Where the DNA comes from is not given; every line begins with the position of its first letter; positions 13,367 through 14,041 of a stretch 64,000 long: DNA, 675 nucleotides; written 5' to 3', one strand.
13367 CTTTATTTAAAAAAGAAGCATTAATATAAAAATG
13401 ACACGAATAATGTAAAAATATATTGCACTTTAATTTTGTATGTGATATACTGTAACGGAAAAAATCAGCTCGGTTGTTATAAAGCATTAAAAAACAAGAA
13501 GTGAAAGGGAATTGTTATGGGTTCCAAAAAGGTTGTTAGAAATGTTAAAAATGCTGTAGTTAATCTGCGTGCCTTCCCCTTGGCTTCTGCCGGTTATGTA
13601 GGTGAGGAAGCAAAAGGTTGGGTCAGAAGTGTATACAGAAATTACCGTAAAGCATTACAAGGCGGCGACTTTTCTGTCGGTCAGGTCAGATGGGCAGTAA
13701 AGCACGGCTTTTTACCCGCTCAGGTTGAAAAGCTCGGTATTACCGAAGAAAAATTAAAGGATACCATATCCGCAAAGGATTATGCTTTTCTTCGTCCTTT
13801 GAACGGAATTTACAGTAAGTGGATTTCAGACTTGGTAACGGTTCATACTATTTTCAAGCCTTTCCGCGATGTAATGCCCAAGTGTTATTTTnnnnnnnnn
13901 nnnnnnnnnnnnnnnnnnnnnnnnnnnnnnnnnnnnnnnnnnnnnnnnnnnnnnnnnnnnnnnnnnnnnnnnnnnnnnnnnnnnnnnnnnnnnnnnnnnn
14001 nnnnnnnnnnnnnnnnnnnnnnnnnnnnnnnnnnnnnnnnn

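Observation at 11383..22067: alr-led ABC-2 export operon with four ATP-grasp modules, a nucleotidyltransferase and a divergent CapA-LRR gene, but no glycosyltransferase: candidate undescribed amino-acid/peptide-bearing surface-polymer pathway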

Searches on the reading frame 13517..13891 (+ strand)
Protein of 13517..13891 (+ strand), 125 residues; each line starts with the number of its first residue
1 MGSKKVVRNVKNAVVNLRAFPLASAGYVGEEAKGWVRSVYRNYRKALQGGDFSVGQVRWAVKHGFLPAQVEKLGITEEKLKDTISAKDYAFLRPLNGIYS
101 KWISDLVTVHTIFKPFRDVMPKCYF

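Call 85: search_protein_families(library=pfam, proteins=[window:13517-13891:+], max_evalue=10)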
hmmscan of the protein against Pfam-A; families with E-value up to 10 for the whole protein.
seq(125 aa): 1 family
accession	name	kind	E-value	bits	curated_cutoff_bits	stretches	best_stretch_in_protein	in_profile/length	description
PF14829.11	GPAT_N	-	0.28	11.6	25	0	36-47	34-45/76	Glycerol-3-phosphate acyltransferase N-terminal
